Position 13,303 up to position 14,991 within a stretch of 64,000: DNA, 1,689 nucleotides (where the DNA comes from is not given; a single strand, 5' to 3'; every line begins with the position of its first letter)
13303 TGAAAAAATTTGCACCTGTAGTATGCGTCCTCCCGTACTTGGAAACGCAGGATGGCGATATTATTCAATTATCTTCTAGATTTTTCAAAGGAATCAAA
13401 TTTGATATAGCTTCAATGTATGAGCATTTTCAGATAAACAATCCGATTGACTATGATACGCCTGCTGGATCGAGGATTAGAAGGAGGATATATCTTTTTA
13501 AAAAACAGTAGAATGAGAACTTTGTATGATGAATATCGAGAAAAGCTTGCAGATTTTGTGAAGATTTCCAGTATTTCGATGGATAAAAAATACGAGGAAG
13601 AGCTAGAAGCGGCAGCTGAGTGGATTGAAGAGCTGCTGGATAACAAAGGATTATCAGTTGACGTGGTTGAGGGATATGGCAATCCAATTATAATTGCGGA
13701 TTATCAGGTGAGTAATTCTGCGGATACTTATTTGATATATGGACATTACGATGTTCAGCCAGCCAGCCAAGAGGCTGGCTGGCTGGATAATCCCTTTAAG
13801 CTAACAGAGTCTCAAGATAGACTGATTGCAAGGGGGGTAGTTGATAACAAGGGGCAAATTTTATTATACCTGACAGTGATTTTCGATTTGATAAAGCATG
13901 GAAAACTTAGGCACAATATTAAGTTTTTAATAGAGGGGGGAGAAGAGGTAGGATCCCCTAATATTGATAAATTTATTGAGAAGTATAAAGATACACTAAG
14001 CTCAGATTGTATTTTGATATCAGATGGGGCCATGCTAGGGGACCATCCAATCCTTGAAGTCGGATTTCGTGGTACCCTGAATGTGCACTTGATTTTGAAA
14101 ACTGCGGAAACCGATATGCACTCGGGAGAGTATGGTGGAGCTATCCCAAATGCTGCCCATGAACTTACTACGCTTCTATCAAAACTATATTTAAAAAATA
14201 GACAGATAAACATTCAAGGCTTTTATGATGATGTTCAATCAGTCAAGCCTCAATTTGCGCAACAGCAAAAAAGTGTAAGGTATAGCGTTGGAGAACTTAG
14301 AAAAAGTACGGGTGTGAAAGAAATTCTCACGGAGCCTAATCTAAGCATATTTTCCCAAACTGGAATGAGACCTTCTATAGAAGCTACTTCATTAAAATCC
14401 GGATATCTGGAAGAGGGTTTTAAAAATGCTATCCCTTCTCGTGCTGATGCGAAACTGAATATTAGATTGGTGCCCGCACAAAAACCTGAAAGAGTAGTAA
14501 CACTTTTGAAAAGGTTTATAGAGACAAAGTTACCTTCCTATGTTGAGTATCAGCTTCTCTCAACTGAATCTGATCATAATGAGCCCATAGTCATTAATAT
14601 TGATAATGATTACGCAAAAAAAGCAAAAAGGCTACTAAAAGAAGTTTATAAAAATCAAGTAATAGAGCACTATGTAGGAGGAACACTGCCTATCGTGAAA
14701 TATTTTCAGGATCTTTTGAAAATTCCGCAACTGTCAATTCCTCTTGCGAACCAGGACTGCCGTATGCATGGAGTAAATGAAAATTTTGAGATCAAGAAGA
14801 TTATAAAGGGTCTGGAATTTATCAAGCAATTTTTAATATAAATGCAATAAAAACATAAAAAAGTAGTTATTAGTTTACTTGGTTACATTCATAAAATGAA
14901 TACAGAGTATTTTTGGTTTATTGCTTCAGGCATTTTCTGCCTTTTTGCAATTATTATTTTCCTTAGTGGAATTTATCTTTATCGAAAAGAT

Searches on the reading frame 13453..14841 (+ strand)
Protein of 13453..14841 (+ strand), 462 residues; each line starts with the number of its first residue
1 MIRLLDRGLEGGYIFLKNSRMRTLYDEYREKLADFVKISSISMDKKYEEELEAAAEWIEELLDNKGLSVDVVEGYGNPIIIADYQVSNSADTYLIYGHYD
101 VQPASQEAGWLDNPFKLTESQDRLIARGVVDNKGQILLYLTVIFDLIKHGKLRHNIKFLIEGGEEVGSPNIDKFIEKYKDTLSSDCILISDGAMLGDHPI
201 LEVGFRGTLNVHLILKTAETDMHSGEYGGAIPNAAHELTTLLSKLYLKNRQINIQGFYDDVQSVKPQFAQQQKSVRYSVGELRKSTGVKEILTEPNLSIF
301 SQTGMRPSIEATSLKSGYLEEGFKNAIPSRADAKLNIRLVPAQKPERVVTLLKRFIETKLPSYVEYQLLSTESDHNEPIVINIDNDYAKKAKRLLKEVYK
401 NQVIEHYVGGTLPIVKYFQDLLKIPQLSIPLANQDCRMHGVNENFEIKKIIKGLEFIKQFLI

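Call 40: search_protein_families(library=ncbifam, proteins=[window:13453-14841:+], max_evalue=1e-10)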
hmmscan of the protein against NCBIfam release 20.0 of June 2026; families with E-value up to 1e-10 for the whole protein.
window:13453-14841:+ (462 aa): 19 families
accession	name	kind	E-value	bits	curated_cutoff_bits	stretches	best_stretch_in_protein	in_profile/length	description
NF006053.0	PRK08201.1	equivalog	9.7e-103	344.5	441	1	20-461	8-450/458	dipeptidase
NF006579.0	PRK09104.1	subfamily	6.1e-93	312.3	327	1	26-454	18-452/465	hypothetical protein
NF005914.0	PRK07907.1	subfamily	3.1e-81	273.5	300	1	19-450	11-439/456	hypothetical protein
NF005034.0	PRK06446.1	subfamily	1.9e-77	260.9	369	1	27-461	3-430/436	hypothetical protein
NF005478.0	PRK07079.1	subfamily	9.1e-57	193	330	1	25-455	16-445/469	hypothetical protein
NF006399.0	PRK08651.1-2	equivalog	2.5e-31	109.1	381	1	29-252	7-222/405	succinyl-diaminopimelate desuccinylase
TIGR01910.1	DapE-ArgE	subfamily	4.2e-27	95.3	217.6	1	32-246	4-213/373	ArgE/DapE family deacylase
NF006365.0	PRK08588.1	subfamily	5e-20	72.2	289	1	31-459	12-375/383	succinyl-diaminopimelate desuccinylase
NF006596.0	PRK09133.1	subfamily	1.1e-19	70.4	349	1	52-460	60-466/474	hypothetical protein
NF009557.0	PRK13009.1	equivalog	1.5e-19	70.4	284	1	53-246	24-216/377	succinyl-diaminopimelate desuccinylase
NF010589.0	PRK13983.1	equivalog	4.3e-19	68.7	333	1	20-207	8-204/409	M20 family metallo-hydrolase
TIGR01892.1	AcOrn-deacetyl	equivalog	4e-18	65.6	297.7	1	38-189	9-154/365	acetylornithine deacetylase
TIGR01246.1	dapE_proteo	equivalog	1.4e-17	63.8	361.8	0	52-220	19-189/370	succinyl-diaminopimelate desuccinylase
NF005913.0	PRK07906.1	subfamily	2.1e-16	59.6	382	1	25-167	14-158/442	hypothetical protein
NF005710.0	PRK07522.1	subfamily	3.6e-15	56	412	1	48-189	25-167/391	acetylornithine deacetylase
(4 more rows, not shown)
